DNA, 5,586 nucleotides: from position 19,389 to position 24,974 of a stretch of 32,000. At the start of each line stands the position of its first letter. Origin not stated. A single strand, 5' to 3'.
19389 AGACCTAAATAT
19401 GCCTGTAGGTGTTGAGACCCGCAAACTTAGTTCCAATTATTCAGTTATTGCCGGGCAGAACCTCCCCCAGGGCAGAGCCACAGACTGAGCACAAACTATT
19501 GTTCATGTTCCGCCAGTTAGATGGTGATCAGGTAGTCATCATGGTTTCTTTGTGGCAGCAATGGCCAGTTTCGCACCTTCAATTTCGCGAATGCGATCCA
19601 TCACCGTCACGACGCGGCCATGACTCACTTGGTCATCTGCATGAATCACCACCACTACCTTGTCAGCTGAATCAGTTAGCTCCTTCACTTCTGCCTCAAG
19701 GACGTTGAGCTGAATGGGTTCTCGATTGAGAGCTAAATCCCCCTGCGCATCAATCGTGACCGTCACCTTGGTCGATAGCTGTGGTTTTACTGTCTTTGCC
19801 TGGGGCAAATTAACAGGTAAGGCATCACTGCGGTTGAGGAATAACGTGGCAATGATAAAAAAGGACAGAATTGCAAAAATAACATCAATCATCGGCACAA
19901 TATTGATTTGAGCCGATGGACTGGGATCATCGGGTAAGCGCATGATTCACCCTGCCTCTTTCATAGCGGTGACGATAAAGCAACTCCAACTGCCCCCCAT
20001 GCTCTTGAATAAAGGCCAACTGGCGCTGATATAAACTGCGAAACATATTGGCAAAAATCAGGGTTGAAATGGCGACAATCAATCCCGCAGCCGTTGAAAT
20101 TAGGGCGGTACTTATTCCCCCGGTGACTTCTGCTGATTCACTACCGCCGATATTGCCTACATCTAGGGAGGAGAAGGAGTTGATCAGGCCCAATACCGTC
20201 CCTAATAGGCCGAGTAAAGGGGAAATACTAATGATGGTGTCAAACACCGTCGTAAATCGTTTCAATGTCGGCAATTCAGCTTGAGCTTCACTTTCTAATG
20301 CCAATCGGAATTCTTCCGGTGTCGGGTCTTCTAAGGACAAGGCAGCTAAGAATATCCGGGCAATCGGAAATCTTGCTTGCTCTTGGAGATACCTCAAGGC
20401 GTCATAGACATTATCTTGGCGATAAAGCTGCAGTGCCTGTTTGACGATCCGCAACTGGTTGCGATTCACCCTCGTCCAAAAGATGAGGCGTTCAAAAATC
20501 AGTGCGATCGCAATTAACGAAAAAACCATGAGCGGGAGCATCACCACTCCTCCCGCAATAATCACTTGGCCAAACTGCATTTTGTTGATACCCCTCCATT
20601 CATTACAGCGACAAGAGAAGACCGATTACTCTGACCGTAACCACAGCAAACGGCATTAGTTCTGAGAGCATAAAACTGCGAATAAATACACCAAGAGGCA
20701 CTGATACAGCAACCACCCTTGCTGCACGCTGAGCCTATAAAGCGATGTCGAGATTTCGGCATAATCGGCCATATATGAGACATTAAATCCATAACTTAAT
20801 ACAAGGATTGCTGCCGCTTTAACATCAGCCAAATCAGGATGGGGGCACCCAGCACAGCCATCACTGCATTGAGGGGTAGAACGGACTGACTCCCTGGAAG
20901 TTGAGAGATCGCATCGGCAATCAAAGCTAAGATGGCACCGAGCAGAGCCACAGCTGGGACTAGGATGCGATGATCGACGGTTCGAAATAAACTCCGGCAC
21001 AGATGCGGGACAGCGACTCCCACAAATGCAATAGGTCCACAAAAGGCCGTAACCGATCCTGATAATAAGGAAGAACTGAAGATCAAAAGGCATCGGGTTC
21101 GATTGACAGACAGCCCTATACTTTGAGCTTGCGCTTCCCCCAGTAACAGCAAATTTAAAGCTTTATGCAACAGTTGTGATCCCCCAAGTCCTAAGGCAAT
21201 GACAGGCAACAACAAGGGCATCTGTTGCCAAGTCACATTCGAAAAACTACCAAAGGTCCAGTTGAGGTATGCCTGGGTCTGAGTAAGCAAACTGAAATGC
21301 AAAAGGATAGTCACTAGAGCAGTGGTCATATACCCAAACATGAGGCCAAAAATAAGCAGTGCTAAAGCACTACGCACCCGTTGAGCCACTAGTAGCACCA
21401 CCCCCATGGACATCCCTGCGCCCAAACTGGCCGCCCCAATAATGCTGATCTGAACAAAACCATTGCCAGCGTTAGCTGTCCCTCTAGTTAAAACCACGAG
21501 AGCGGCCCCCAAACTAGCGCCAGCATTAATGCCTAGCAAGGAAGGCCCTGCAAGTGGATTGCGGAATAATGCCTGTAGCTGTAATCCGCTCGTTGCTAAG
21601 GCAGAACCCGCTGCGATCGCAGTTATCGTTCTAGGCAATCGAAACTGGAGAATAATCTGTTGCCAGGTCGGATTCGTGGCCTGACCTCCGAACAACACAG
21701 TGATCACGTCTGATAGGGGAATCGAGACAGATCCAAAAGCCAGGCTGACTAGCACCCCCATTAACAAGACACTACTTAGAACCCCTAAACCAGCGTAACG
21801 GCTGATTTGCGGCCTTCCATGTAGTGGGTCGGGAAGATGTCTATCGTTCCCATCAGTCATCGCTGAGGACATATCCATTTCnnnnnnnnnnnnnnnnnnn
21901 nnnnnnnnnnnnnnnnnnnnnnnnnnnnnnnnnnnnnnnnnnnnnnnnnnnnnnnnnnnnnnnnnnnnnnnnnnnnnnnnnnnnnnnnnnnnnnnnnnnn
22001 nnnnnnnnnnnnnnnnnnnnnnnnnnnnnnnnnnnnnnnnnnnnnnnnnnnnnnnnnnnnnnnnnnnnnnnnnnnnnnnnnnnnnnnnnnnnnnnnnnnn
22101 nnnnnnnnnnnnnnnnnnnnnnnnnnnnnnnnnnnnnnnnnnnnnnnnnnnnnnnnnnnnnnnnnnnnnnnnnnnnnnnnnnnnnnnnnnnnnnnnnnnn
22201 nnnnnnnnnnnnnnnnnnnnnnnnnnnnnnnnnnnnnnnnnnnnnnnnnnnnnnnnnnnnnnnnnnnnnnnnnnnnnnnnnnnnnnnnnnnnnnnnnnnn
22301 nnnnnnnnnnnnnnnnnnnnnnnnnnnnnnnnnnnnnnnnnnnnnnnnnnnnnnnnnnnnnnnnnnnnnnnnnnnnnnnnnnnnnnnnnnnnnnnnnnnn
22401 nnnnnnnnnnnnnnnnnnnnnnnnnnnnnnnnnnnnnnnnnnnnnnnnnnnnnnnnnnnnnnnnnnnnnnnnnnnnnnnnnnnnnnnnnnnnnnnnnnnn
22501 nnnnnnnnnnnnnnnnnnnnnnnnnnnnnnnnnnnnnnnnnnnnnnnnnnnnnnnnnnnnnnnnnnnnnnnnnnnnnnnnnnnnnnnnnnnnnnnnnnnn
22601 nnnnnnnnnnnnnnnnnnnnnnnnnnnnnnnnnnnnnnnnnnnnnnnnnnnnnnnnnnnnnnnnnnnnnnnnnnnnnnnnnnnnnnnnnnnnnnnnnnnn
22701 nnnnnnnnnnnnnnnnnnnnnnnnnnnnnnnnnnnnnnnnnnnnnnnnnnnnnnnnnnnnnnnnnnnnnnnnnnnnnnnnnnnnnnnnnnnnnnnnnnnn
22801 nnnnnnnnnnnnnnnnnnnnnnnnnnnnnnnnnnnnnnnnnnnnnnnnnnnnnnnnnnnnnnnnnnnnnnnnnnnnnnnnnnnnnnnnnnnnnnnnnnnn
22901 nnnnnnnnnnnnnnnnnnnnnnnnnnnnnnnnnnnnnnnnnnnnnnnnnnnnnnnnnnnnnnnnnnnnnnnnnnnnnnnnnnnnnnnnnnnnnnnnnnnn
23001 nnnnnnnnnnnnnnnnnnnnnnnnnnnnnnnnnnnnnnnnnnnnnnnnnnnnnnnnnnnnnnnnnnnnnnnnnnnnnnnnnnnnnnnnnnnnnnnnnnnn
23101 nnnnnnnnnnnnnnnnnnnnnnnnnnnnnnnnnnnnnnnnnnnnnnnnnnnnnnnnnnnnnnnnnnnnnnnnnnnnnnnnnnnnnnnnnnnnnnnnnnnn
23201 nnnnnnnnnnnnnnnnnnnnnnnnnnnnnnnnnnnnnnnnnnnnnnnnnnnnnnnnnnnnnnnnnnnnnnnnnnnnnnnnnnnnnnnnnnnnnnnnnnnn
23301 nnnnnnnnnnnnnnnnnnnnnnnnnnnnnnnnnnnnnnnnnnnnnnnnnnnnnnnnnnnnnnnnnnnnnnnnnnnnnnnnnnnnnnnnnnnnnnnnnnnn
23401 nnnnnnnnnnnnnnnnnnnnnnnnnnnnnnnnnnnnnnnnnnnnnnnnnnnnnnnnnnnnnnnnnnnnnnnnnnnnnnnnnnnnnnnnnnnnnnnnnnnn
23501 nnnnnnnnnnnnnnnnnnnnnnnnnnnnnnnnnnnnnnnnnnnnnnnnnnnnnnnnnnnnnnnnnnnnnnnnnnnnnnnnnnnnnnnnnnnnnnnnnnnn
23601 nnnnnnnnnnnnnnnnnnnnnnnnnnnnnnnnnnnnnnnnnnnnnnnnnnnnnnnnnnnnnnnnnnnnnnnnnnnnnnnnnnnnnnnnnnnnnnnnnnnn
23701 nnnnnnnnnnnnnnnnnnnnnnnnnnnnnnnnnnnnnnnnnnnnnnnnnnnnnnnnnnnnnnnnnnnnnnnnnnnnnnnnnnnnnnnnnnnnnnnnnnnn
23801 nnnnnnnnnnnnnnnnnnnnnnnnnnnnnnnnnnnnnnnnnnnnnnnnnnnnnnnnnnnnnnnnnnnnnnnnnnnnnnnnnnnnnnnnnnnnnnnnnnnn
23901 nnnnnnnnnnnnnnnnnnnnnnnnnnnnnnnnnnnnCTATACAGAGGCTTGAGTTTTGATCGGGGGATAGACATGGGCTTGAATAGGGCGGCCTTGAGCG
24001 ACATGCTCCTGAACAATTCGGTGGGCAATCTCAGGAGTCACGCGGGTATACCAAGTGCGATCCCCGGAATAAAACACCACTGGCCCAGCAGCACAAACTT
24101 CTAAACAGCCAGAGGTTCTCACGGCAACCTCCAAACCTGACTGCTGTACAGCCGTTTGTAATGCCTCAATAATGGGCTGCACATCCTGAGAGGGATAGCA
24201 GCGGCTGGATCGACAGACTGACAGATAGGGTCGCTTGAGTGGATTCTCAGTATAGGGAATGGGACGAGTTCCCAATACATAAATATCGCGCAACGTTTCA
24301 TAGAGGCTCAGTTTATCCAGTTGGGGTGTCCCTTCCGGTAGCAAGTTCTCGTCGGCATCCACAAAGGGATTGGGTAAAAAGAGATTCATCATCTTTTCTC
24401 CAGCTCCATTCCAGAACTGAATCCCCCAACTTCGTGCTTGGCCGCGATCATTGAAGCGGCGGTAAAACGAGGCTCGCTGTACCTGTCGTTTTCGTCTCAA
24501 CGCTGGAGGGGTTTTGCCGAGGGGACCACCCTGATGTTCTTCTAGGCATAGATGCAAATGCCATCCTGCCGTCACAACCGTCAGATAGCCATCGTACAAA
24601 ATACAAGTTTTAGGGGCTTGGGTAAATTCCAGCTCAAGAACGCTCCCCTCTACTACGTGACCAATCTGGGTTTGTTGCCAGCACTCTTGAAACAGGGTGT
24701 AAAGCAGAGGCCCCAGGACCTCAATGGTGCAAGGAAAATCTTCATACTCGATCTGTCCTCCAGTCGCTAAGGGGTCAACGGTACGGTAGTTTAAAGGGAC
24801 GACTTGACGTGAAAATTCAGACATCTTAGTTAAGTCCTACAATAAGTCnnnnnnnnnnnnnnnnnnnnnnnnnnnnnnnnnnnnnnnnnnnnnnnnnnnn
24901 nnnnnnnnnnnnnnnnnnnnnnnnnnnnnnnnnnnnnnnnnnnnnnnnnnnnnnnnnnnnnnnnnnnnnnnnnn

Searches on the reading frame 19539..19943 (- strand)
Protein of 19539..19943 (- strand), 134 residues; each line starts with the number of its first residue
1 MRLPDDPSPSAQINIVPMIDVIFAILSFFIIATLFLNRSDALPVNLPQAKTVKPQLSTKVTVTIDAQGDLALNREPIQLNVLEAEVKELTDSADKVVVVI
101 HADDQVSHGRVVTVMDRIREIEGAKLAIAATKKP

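Call 4: search_protein_families(library=pfam, proteins=[window:19539-19943:-], max_evalue=0.01)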
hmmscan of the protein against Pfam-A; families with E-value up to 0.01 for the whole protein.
window:19539-19943:- (134 aa): 1 family
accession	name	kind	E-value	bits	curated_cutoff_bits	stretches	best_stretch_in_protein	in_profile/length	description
PF02472.21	ExbD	-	7e-29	100.9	25.4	1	9-132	4-127/128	Biopolymer transport protein ExbD/TolR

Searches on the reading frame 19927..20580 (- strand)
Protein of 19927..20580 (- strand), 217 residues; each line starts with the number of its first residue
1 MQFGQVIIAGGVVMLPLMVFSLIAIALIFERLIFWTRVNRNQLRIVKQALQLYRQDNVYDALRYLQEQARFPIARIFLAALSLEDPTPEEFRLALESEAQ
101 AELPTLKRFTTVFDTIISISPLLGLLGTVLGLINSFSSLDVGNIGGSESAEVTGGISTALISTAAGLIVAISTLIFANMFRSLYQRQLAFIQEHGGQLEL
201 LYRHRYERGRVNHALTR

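Call 4: search_protein_families(library=pfam, proteins=[window:19927-20580:-], max_evalue=0.01)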
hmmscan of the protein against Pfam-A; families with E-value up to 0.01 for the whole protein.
window:19927-20580:- (217 aa): 1 family
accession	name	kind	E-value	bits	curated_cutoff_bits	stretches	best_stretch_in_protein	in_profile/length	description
PF01618.21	MotA_ExbB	-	1.9e-34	118.6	22.9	1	71-191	4-125/127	MotA/TolQ/ExbB proton channel family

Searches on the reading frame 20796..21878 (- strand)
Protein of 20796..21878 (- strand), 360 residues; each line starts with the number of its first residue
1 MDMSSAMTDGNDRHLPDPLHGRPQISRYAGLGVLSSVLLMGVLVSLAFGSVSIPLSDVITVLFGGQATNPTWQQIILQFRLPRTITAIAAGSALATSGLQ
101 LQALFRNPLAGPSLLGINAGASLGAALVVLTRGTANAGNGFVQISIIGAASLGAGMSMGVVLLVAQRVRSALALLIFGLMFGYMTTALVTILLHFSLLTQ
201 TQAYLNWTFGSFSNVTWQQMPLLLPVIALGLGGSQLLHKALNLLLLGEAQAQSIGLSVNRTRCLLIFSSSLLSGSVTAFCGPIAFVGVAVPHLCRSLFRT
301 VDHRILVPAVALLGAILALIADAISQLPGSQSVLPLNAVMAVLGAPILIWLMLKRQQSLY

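Call 4: search_protein_families(library=pfam, proteins=[window:20796-21878:-], max_evalue=0.01)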
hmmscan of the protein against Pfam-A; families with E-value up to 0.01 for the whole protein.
window:20796-21878:- (360 aa): 1 family
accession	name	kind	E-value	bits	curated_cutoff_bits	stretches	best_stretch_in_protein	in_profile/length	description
PF01032.23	FecCD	-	1.6e-76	257.8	26.5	1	38-354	2-311/311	FecCD transport family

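Call 8: search_protein_families(library=ncbifam, proteins=[window:20796-21878:-], max_evalue=0.001)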
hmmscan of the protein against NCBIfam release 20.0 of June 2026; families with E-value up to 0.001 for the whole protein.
window:20796-21878:- (360 aa): 16 families
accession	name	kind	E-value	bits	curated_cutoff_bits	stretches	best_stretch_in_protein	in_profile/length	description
NF003001.0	PRK03784.1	equivalog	4.1e-59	200.4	334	1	26-357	14-330/332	vitamin B12 ABC transporter permease BtuC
NF007871.0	PRK10577.2-2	equivalog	1.9e-49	168.8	899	1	31-356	361-677/679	Fe(3+)-hydroxamate ABC transporter permease FhuB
NF008407.0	PRK11228.1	equivalog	5.8e-49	166.8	396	1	35-355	13-329/330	iron-dicitrate ABC transporter permease FecC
NF007866.0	PRK10577.1-2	equivalog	5.7e-47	160.4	554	1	55-356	369-664/666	Fe(3+)-hydroxamate ABC transporter permease FhuB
NF007872.0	PRK10577.2-3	equivalog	3.4e-45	154.6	727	1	28-356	18-332/676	Fe(3+)-hydroxamate ABC transporter permease FhuB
NF007867.0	PRK10577.1-3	subfamily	7.2e-45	153.5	849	2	199-356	200-364/710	Fe(3+)-hydroxamate ABC transporter permease FhuB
NF007081.0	PRK09535.1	equivalog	9.3e-45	153.5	461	1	71-356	86-362/366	vitamin B12 ABC transporter permease BtuC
NF007299.0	PRK09777.1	equivalog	9.5e-45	153.2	406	1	35-354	10-316/318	Fe(3+) dicitrate ABC transporter permease subunit FecD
NF007759.0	PRK10440.1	equivalog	9e-40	136.9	422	1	34-355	16-326/330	iron-enterobactin ABC transporter permease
NF007760.0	PRK10441.1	equivalog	1.2e-39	136.4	428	1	33-357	15-331/335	Fe(3+)-siderophore ABC transporter permease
NF007873.0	PRK10577.2-4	equivalog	2.4e-37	129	1012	1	33-356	330-644/646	Fe(3+)-hydroxamate ABC transporter permease FhuB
TIGR03869.1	F420-0_ABCperm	hypoth_equivalog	1.1e-34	120.2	437.35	1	69-356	42-322/325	putative F420-0 ABC transporter permease subunit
NF007870.0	PRK10577.2-1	equivalog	4.9e-34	118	1355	1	35-355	360-673/678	Fe(3+)-hydroxamate ABC transporter permease FhuB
NF007869.0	PRK10577.1-6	equivalog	1.6e-31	109.5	954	1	39-353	389-692/703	Fe(3+)-hydroxamate ABC transporter permease FhuB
NF007868.0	PRK10577.1-5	equivalog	1.7e-28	99.5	943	1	38-355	364-664/666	Fe(3+)-hydroxamate ABC transporter permease FhuB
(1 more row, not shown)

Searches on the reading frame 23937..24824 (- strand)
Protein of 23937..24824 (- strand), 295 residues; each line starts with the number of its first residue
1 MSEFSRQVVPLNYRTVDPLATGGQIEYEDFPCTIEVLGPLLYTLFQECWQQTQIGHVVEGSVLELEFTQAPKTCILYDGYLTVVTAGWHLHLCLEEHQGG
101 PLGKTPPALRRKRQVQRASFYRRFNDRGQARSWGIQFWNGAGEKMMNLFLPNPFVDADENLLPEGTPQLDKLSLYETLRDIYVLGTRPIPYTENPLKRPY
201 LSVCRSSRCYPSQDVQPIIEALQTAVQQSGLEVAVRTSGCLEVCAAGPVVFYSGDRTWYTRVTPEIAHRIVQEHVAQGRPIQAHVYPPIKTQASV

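Call 4: search_protein_families(library=pfam, proteins=[window:23937-24824:-], max_evalue=0.01)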
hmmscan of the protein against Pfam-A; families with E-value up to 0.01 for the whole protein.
window:23937-24824:- (295 aa): 3 families
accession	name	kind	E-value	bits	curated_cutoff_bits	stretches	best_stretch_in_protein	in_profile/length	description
PF24724.1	DUF7676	-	2.1e-67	226.2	27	1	20-182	6-166/166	Family of unknown function (DUF7676)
PF01257.25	2Fe-2S_thioredx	-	0.00052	20.3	24.8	1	191-273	58-143/145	Thioredoxin-like [2Fe-2S] ferredoxin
PF06999.17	Suc_Fer-like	-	0.0031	18.1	34.9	1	246-284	146-188/191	Sucrase/ferredoxin-like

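Call 8: search_protein_families(library=ncbifam, proteins=[window:23937-24824:-], max_evalue=0.001)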
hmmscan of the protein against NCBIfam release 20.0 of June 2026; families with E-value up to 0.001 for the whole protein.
window:23937-24824:- (295 aa): 2 families
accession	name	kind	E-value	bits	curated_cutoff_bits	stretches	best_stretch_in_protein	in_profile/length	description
NF041612.1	fdxn_Clost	equivalog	1.7e-08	35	150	1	209-281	24-97/102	2Fe-2S ferredoxin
NF041613.1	fdxn_Azotob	equivalog_domain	4.3e-06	27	195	1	215-287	29-103/107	2Fe-2S ferredoxin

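Call 61: find_homologous_proteins(query=window:23937-24824:-, max_evalue=1e-10)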
Query window:23937-24824:- (295 aa): 264 proteins with E <= 1e-10 among 964 candidates; the best 120 are listed.
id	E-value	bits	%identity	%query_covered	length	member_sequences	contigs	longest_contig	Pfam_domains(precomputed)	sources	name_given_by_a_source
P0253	3.4e-196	669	97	100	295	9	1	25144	PF24724.3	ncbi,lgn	-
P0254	4.8e-175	599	85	100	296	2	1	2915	PF24724.3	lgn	-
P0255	1.1e-174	598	86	98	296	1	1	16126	PF24724.3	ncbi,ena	-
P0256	3.8e-172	590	83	100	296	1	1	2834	PF24724.3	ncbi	ncbi:MAG: (2Fe-2S) ferredoxin domain-containing protein [Thermosynechococcaceae cyanobacterium]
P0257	1.1e-170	585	84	100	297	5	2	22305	PF24724.3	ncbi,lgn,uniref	ncbi:(2Fe-2S) ferredoxin domain-containing protein [Acaryochloris marina NIES-2412]|uniref:(2Fe-2S) 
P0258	2.0e-156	538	77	100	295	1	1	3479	PF24724.3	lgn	-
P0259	2.6e-156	538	78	99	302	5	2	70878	PF24724.3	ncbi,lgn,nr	ncbi:MAG: (2Fe-2S) ferredoxin domain-containing protein [Leptolyngbyaceae cyanobacterium CRU_2_3]|nr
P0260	2.7e-154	531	77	98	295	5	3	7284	PF24724.3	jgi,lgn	jgi:(2Fe-2S) ferredoxin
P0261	1.1e-151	522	75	99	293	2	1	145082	PF24724.3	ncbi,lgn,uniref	ncbi:(2Fe-2S) ferredoxin domain-containing protein [Floridanema aerugineum]|uniref:Ferredoxin n=1 Ta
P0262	3.6e-151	521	75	98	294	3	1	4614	PF24724.3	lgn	-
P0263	1.1e-150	519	75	98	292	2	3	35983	PF24724.3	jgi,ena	-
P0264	1.5e-149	515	74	100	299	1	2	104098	PF24724.3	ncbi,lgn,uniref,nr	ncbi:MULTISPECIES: (2Fe-2S) ferredoxin domain-containing protein [Kamptonema]|uniref:(2Fe-2S) ferred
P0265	5.3e-149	514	75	97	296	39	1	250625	PF24724.3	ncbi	ncbi:(2Fe-2S) ferredoxin domain-containing protein [Leptolyngbya sp. AN02str]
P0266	2.4e-148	511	73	98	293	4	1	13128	PF24724.3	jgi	-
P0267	3.2e-148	511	73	98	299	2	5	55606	PF24724.3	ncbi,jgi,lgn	jgi:(2Fe-2S) ferredoxin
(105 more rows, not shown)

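Call 68: predict_structure(alignment_id=A4)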
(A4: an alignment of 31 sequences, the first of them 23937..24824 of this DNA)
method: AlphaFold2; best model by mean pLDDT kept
length: 295 residues; sequences in the alignment: 31
mean_pLDDT: 90.2   pTM: 0.88
mean pLDDT of the five models: 90.2, 87.7, 87.5, 86.8, 85.3
residues with pLDDT >= 90: 209; 70-90: 67; 50-70: 14; < 50: 5
segments of 3 or more residues with pLDDT < 50: 292-295
pLDDT, mean of each block of 10 residues (from residue 1): 85 95 95 97 96 72 80 93 91 92 90 95 93 93 90 88 88 96 98 96 82 84 98 90 85 94 97 97 89 42
secondary structure, 60 per line:
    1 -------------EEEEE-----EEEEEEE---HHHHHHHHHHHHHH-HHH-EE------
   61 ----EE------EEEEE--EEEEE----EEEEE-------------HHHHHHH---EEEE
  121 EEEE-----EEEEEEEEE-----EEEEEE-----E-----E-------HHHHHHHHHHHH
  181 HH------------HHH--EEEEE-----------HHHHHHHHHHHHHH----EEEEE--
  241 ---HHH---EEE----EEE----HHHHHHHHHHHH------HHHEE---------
elements in order: E14-18 E24-30 H34-47 E73-77 E80-84 E89-93 H107-113 E117-124 E130-138 E144-149 H169-182 E200-204 H216-229 E234-238 E250-252 E257-259 H264-275

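Call 71: fold_search(model_id=the predicted structure, library=pdb)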
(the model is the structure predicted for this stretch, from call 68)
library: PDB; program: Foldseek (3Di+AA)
matches with E <= 10: 1174; with E <= 0.001: 25
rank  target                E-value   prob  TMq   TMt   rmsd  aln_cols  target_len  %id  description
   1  1m2a_A                2.0e-06  1.00  0.27  0.72   3.6       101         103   26  Crystal structure at 1.5 Angstroms resolution of the wild type thioredoxin-like [2Fe-2S] ferredoxin from Aquifex aeoli (released 2002-09-18)
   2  1m2a_B                2.2e-06  1.00  0.27  0.75   2.6        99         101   26  Crystal structure at 1.5 Angstroms resolution of the wild type thioredoxin-like [2Fe-2S] ferredoxin from Aquifex aeoli (released 2002-09-18)
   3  1f37_B                2.7e-06  1.00  0.28  0.69   5.9       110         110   24  STRUCTURE OF A THIOREDOXIN-LIKE [2FE-2S] FERREDOXIN FROM AQUIFEX AEOLICUS (released 2000-07-26)
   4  1m2b_A                6.0e-06  1.00  0.26  0.72   3.2        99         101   24  Crystal structure at 1.25 Angstroms resolution of the Cys55Ser variant of the thioredoxin-like [2Fe-2S] ferredoxin fro (released 2002-09-18)
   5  1m2d_A                8.7e-06  1.00  0.27  0.74   2.6        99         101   25  Crystal structure at 1.05 Angstroms resolution of the Cys59Ser variant of the thioredoxin-like [2Fe-2S] ferredoxin fro (released 2002-09-18)
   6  1f37_A                1.2e-05  1.00  0.28  0.69   3.5       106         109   25  STRUCTURE OF A THIOREDOXIN-LIKE [2FE-2S] FERREDOXIN FROM AQUIFEX AEOLICUS (released 2000-07-26)
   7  7q4v_B                1.3e-05  1.00  0.28  0.14   2.1        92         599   30  Electron bifurcating hydrogenase - HydABC from A. woodii (released 2023-02-22)
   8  7p8n_b                2.8e-05  1.00  0.28  0.15   2.0        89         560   26  TmHydABC- T. maritima hydrogenase with bridge closed (released 2022-09-14)
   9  5abr_A                5.4e-05  1.00  0.28  0.75   2.6        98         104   26  Structure of FeSI protein from Azotobacter vinelandii (released 2016-08-24)
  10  9mqx_B                7.7e-05  1.00  0.29  0.14   2.7        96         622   28  Electron-bifurcating Tungstopyranopterin-containing aldehyde oxidoreductase with NADH (released 2025-07-16)
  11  9bp5_B                1.3e-04  1.00  0.27  0.14   2.2        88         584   24  Structure of electron bifurcating Nfn-ABC holoenzyme from Caldicellulosiruptor saccharolyticus (released 2025-03-05)
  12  6u9j_A                1.3e-04  1.00  0.30  0.50   5.8       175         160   18  Crystal structure of ChuX (released 2020-09-09)
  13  7p92_B                1.4e-04  1.00  0.27  0.14   2.1        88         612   26  TmHydABC- T. maritima bifurcating hydrogenase with bridge domain up (released 2022-09-14)
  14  8a6t_B                1.6e-04  1.00  0.27  0.13   2.4       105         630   21  Cryo-EM structure of the electron bifurcating Fe-Fe hydrogenase HydABC complex from Thermoanaerobacter kivui in the re (released 2023-02-15)
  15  7p5h_B                1.7e-04  1.00  0.28  0.15   2.0        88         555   26  TmHydABC- D2 map (released 2022-09-14)
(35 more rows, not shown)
